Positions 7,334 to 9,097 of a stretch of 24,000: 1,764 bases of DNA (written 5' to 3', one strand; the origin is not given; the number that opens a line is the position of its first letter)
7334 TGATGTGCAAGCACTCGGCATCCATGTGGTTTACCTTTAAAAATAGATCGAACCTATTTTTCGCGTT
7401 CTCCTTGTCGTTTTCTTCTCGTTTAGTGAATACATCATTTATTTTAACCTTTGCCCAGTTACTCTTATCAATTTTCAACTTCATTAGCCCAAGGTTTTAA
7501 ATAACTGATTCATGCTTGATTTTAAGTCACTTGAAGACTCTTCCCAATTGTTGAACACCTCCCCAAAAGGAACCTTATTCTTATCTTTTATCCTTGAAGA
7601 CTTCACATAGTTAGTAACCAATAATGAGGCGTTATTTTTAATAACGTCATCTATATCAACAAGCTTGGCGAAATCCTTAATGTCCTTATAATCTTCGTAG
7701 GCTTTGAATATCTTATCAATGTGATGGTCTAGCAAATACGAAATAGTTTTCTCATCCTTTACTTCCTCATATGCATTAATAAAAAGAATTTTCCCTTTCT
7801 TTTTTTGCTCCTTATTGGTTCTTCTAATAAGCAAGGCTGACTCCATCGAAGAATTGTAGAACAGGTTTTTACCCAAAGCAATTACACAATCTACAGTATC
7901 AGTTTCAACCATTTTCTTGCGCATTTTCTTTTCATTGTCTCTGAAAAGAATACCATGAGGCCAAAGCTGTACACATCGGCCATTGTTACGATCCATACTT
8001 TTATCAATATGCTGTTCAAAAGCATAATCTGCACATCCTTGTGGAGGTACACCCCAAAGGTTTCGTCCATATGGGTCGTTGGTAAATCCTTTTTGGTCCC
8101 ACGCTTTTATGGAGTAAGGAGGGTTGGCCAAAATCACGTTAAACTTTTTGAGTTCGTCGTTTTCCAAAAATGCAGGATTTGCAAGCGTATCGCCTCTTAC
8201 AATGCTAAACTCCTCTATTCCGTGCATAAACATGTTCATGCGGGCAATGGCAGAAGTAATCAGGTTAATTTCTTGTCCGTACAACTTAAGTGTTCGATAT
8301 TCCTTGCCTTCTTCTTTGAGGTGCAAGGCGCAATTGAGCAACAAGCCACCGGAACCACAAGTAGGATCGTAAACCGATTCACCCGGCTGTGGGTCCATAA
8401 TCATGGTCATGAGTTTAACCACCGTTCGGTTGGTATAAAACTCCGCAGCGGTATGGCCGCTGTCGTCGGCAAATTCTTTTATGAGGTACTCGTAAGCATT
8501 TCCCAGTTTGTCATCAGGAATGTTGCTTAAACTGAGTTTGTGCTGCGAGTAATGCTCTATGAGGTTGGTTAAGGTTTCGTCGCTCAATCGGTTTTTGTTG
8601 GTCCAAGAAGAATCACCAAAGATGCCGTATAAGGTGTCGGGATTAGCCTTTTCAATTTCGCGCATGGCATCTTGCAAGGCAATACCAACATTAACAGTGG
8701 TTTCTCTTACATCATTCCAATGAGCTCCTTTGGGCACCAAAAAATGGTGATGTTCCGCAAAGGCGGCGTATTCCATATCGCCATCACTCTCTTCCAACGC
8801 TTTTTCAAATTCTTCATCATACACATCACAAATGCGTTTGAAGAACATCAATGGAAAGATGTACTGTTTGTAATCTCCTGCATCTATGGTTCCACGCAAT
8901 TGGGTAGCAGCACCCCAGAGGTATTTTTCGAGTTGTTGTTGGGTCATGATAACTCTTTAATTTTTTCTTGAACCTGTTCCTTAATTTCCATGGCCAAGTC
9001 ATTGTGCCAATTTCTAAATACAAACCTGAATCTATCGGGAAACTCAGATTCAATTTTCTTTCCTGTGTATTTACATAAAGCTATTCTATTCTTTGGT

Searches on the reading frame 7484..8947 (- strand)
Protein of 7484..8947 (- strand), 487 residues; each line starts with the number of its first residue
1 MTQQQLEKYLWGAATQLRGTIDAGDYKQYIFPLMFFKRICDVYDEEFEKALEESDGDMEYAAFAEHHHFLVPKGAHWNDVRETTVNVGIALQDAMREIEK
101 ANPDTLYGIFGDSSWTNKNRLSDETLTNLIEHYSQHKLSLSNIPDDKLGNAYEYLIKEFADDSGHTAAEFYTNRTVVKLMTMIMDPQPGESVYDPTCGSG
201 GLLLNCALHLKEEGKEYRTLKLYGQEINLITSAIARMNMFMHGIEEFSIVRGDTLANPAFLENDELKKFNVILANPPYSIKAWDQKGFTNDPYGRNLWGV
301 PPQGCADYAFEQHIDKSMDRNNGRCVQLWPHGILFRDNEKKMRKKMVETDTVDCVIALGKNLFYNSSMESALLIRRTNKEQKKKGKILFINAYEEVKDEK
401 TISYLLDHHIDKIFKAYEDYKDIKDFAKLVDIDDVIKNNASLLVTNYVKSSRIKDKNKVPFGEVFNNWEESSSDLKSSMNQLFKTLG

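Call 90: search_protein_families(library=pfam, proteins=[window:7484-8947:-], max_evalue=0.001)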
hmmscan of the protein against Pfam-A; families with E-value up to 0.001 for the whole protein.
window:7484-8947:- (487 aa): 4 families
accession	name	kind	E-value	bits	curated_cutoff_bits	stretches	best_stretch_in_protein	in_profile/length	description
PF02384.22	N6_Mtase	-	2.6e-86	290.2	20.4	1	145-455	3-310/311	N-6 DNA Methylase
PF12161.14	HsdM_N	-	2.1e-22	80.6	24.5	1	6-132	1-134/135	HsdM N-terminal domain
PF01170.24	UPF0020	-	4.7e-07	30.1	22.3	1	178-282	18-135/197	RMKL-like, methyltransferase domain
PF07669.17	Eco57I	-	0.00021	21.9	25.3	1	245-361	48-169/171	Eco57I restriction-modification methylase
